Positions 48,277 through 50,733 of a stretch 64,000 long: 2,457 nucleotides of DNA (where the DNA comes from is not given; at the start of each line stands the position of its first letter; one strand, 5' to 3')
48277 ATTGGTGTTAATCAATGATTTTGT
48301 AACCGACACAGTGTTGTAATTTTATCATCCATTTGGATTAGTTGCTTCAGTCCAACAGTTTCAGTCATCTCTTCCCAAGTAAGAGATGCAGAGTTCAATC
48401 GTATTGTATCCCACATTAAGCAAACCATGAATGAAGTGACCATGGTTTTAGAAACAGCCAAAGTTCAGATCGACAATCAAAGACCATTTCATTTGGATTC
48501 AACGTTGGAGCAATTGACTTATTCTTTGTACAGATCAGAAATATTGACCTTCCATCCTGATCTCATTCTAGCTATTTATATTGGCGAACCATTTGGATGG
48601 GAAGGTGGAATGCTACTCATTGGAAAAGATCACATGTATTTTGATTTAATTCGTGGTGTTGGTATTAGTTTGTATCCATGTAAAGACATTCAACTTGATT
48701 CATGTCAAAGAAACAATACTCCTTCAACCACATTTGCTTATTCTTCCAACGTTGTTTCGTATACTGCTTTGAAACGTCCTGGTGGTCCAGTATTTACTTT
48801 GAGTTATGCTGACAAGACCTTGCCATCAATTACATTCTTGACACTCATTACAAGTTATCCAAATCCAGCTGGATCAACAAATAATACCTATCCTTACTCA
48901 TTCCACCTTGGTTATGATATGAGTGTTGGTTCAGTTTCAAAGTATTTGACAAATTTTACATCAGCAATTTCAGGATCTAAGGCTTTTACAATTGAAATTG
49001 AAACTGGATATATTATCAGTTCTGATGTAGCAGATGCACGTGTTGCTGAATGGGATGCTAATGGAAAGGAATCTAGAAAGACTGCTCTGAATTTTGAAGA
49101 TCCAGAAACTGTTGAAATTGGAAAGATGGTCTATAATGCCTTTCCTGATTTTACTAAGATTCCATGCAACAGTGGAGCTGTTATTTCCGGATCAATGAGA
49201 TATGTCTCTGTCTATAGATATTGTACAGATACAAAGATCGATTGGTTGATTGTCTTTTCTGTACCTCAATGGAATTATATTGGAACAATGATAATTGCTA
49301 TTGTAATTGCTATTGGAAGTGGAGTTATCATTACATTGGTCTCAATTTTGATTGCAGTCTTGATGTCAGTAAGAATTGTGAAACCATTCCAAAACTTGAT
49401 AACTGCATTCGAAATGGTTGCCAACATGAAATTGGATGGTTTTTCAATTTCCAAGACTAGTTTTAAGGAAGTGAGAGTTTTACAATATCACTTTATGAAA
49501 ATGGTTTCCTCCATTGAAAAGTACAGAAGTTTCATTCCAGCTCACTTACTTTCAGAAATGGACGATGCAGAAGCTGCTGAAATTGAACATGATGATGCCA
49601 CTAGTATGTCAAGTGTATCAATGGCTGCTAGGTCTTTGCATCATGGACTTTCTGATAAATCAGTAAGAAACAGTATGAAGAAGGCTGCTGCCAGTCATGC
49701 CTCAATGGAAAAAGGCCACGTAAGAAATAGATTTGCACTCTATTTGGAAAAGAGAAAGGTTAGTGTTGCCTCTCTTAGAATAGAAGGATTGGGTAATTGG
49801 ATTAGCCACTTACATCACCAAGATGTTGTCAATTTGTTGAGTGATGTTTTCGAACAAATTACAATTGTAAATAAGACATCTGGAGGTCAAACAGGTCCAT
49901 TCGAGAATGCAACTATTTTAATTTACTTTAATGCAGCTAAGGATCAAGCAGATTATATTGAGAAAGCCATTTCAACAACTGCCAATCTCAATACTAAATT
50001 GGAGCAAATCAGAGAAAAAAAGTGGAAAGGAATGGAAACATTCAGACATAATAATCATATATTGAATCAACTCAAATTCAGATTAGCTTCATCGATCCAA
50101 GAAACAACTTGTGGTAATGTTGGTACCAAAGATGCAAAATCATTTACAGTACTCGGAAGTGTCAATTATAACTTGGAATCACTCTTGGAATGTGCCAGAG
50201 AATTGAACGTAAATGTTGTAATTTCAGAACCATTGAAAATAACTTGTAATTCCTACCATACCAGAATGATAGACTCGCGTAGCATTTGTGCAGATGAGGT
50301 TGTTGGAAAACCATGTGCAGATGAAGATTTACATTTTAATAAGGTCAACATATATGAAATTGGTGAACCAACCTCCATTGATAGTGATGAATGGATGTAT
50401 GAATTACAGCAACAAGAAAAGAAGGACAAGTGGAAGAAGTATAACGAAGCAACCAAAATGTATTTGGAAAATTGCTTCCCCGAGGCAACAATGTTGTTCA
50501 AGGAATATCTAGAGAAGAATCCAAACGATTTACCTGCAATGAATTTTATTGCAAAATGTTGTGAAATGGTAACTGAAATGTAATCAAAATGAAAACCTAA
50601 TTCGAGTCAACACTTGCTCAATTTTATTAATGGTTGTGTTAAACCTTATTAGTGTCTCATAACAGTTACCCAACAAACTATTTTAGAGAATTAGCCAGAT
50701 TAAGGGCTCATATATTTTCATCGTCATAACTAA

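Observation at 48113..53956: Tandem pair of receptor-type proteins with a degenerate (probably non-catalytic) class III cyclase homology domain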

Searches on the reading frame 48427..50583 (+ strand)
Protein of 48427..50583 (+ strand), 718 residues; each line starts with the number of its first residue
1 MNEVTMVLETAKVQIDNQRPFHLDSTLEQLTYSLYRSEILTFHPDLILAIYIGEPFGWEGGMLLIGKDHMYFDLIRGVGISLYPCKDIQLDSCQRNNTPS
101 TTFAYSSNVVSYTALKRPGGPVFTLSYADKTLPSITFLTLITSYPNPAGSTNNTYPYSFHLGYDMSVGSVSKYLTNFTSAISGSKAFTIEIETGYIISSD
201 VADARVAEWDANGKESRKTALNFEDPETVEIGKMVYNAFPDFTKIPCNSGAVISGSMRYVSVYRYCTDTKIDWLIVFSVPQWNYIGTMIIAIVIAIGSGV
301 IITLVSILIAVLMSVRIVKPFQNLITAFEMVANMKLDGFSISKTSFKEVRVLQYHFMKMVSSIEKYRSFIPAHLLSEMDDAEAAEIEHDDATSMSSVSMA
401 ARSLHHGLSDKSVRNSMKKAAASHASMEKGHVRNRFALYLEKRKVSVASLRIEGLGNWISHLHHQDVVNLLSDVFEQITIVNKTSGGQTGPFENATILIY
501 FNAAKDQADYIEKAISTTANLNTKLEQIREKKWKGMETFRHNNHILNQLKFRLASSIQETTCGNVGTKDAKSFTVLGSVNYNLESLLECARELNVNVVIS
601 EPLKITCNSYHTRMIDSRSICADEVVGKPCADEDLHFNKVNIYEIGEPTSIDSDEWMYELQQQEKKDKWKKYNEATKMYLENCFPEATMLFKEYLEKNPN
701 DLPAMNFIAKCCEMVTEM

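Call 4: search_protein_families(library=pfam, proteins=[window:48427-50583:+], max_evalue=1)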
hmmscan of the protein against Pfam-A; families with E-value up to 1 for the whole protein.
window:48427-50583:+ (718 aa): 0 families

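Call 62: find_encoding_contigs(protein=window:48427-50583:+, flank=6000, max_places=3)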
Protein window:48427-50583:+ (718 aa): no gene with exactly this product is on record in the collection.

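Call 63: list_cluster_members(proteins=[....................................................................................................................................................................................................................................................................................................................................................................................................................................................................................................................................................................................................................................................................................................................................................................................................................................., window:48427-50580:+, P0007, P0011, P0012, P0013, P0014, P0015, P0016, P0020])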
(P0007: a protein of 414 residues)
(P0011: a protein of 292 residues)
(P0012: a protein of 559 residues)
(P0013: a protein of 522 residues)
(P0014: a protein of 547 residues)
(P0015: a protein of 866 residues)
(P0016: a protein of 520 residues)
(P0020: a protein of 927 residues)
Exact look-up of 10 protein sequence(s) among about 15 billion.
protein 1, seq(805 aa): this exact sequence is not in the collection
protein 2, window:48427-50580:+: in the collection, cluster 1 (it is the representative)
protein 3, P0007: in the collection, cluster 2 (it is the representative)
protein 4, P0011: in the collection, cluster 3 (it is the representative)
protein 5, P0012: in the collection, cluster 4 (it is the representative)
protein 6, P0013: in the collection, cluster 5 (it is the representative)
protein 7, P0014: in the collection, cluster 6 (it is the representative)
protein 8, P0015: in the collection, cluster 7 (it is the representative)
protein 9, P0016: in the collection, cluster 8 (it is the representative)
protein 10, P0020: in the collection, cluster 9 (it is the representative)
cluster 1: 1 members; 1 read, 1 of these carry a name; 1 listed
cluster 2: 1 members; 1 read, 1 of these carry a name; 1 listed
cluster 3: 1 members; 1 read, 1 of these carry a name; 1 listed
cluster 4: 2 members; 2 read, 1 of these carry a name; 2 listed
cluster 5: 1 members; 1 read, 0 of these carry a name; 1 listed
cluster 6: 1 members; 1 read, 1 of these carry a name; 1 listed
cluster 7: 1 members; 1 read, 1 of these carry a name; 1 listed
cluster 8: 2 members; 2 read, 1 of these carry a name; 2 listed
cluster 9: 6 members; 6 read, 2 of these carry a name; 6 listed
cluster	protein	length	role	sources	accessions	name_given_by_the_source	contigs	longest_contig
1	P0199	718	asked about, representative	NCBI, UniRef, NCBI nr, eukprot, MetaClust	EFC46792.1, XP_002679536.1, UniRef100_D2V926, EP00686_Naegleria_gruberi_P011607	predicted protein [Naegleria gruberi] | Predicted protein n=1 Tax=Naegleria gruberi TaxID=5762 RepID=D2V926_NAEGR | uncharacterized protein NAEGRDRAFT_47649 [Naegleria gruberi]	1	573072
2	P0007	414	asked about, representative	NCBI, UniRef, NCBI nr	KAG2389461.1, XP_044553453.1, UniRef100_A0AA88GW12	hypothetical protein C9374_014021 [Naegleria lovaniensis] | Uncharacterized protein n=1 Tax=Naegleria lovaniensis TaxID=51637 RepID=A0AA88GW12_NAELO | uncharacterized protein C9374_014021 [Naegleria lovaniensis]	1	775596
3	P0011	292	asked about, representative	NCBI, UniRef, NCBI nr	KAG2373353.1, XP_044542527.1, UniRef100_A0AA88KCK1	hypothetical protein C9374_012219 [Naegleria lovaniensis] | Guanylate cyclase domain-containing protein n=1 Tax=Naegleria lovaniensis TaxID=51637 ... | uncharacterized protein C9374_012219 [Naegleria lovaniensis]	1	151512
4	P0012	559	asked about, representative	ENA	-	-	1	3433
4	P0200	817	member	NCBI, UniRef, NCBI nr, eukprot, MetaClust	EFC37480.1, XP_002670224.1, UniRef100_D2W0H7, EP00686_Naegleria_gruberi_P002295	predicted protein [Naegleria gruberi] | Predicted protein n=1 Tax=Naegleria gruberi TaxID=5762 RepID=D2W0H7_NAEGR | uncharacterized protein NAEGRDRAFT_74863 [Naegleria gruberi]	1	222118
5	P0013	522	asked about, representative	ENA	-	-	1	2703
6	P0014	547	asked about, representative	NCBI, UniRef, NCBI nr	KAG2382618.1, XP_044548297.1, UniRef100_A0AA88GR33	hypothetical protein C9374_005198 [Naegleria lovaniensis] | Guanylate cyclase domain-containing protein n=1 Tax=Naegleria lovaniensis TaxID=51637 ... | uncharacterized protein C9374_005198 [Naegleria lovaniensis]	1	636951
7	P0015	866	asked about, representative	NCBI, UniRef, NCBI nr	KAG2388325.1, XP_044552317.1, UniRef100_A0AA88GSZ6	hypothetical protein C9374_000489 [Naegleria lovaniensis] | Guanylate cyclase domain-containing protein n=1 Tax=Naegleria lovaniensis TaxID=51637 ... | uncharacterized protein C9374_000489 [Naegleria lovaniensis]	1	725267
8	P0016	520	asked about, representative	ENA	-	-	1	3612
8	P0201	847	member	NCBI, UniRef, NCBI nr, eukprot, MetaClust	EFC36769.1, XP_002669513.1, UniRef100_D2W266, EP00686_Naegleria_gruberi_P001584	predicted protein [Naegleria gruberi] | Predicted protein n=1 Tax=Naegleria gruberi TaxID=5762 RepID=D2W266_NAEGR | uncharacterized protein NAEGRDRAFT_54123 [Naegleria gruberi]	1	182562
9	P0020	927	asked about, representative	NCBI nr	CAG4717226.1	unnamed protein product [Naegleria fowleri]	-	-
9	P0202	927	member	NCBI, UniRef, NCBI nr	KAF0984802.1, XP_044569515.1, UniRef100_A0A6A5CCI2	hypothetical protein FDP41_000701 [Naegleria fowleri] | Uncharacterized protein n=1 Tax=Naegleria fowleri TaxID=5763 RepID=A0A6A5CCI2_NAEFO | uncharacterized protein FDP41_000701 [Naegleria fowleri]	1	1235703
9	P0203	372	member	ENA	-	-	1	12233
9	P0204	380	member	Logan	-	-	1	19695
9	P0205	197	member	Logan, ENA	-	-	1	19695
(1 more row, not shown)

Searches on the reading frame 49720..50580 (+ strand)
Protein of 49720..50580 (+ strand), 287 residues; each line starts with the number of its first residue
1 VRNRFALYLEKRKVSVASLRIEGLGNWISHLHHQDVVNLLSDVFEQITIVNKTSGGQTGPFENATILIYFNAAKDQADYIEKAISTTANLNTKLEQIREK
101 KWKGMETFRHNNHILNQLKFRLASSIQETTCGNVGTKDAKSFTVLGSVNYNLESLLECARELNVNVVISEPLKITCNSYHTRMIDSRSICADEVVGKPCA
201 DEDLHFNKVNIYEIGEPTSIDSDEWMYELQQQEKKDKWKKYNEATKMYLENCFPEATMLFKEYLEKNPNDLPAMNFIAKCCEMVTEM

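Call 10: search_solved_structures(query=window:49720-50580:+, max_evalue=10, show_alignments=3)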
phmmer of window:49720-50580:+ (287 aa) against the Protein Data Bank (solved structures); distinct sequences matched with E-value up to 10: 11.
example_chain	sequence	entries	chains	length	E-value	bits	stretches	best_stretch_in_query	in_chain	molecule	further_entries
3r5g_A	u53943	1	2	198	0.011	18.5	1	9-167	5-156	CyaB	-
2w01_A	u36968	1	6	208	0.03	17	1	10-149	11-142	ADENYLATE CYCLASE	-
5x4t_A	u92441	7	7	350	0.31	13.6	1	27-175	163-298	Photoactivated adenylyl cyclase | Family 3 adenylate cyclase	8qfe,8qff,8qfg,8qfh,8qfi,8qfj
9f1z_A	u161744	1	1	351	0.32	13.6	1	27-175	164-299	Family 3 adenylate cyclase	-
5x4u_A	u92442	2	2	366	0.33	13.6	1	28-175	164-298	Photoactivated adenylyl cyclase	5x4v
4yus_A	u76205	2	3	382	0.35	13.5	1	28-175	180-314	Family 3 adenylate cyclase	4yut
9f1w_A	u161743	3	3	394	0.38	13.4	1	27-175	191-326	Family 3 adenylate cyclase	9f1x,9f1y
8v45_A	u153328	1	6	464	0.43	13.2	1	41-101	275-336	AriA antitoxin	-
8ux9_B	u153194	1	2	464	0.43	13.2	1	41-101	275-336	AriA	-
8v46_A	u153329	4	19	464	0.44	13.2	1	41-101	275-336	AriA antitoxin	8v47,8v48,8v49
6fht_A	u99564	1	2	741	0.44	13.2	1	10-148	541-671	Bacteriophytochrome,Adenylate cyclase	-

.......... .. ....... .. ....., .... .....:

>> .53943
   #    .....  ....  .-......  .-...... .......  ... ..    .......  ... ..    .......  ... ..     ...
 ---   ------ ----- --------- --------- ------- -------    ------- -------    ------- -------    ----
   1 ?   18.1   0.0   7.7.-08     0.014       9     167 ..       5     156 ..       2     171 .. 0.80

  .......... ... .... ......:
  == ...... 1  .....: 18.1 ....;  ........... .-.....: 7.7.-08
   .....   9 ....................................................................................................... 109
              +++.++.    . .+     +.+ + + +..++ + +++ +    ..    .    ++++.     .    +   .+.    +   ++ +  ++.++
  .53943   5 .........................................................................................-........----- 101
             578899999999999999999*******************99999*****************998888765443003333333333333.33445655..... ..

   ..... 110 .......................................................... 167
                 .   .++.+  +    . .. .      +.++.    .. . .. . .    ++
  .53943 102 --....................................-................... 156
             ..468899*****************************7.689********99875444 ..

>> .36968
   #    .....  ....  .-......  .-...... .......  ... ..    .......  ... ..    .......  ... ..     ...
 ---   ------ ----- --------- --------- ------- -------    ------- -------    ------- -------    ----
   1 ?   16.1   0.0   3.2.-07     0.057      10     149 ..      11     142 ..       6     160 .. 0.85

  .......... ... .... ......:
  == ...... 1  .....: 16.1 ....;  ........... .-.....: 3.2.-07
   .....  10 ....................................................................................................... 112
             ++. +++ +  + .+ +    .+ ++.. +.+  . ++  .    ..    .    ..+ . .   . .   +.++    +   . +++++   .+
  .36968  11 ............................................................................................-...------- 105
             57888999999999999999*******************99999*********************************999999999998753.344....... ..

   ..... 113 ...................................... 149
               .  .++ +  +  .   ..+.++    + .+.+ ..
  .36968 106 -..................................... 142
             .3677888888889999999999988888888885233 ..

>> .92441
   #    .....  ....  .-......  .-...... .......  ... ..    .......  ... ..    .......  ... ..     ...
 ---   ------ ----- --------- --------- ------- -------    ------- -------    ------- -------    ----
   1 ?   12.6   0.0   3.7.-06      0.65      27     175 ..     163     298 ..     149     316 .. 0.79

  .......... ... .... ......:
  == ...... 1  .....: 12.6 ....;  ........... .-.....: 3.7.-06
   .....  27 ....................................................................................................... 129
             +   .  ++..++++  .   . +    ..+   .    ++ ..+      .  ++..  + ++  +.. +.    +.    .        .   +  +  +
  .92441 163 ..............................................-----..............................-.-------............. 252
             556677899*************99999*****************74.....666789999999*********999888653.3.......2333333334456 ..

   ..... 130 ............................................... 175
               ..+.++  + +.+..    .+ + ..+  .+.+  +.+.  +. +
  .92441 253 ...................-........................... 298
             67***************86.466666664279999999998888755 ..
